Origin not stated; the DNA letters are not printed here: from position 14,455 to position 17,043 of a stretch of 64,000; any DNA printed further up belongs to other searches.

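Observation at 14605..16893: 762-aa protein built from ~8 tandem ~88-aa repeats of an unrecognised family (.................KGIIA)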

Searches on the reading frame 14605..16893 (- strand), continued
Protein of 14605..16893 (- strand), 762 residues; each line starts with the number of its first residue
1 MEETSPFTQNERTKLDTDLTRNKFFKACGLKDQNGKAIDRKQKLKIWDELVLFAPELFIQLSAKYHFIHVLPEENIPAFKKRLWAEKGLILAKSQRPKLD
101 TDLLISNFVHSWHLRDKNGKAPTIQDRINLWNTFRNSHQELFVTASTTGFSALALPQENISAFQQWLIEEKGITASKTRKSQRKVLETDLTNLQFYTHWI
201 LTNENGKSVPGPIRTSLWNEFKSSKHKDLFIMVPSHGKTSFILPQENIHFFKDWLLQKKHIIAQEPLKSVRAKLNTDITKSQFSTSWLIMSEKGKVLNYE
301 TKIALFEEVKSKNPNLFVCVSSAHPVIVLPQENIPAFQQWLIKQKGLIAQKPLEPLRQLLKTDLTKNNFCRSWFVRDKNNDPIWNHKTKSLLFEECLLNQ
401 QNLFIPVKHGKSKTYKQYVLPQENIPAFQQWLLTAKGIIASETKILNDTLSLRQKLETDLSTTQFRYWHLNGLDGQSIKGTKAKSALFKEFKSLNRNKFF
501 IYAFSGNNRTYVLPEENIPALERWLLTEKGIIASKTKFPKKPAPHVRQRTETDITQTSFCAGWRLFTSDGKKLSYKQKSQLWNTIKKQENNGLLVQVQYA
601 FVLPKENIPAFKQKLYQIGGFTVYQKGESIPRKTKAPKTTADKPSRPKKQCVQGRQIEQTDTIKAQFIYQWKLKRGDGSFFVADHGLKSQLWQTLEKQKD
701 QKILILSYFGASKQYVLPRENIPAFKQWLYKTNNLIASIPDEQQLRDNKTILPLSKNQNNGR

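Call 88: list_cluster_members(proteins=[P0001, P0006, P0003, P0013, P0048, P0051, P0053, P0057])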
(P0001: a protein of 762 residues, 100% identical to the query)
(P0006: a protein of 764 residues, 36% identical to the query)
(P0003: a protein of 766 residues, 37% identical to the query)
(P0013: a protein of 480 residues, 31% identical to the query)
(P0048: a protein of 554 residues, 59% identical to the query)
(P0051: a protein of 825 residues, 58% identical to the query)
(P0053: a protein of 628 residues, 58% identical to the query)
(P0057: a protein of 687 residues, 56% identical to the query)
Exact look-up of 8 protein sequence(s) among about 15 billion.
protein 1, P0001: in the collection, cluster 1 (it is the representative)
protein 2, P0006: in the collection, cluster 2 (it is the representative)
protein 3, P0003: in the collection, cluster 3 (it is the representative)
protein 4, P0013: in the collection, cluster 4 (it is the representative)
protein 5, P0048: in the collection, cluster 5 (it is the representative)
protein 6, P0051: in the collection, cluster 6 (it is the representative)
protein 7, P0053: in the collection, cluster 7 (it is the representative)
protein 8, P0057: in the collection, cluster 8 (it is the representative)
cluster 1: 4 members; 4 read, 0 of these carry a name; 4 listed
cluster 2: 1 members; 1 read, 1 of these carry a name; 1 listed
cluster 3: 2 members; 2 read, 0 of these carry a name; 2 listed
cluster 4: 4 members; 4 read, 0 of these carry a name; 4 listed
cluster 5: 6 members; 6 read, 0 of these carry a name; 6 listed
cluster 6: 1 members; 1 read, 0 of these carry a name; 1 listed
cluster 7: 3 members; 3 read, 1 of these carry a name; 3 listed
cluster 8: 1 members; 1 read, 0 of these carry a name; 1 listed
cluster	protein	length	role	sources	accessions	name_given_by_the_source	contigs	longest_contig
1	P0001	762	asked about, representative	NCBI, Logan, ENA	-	-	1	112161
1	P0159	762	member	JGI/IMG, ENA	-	-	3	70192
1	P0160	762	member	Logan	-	-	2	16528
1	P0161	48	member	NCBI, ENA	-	-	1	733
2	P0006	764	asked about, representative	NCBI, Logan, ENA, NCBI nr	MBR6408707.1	MAG: hypothetical protein IKS23_00500 [Alphaproteobacteria bacterium] | hypothetical protein [Alphaproteobacteria bacterium]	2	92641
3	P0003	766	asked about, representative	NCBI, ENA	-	-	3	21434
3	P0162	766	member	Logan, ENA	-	-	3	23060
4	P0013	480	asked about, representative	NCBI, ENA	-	-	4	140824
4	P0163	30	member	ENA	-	-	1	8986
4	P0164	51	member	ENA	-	-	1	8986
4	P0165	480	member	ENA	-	-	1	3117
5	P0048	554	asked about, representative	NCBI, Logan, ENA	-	-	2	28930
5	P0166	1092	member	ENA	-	-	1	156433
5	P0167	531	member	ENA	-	-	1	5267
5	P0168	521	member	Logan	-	-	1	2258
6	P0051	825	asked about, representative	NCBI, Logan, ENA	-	-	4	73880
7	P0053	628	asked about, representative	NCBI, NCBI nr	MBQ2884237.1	MAG: DEAD/DEAH box helicase family protein, partial [Alphaproteobacteria bacterium] | DEAD/DEAH box helicase family protein [Alphaproteobacteria bacterium]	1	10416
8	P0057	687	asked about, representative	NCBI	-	-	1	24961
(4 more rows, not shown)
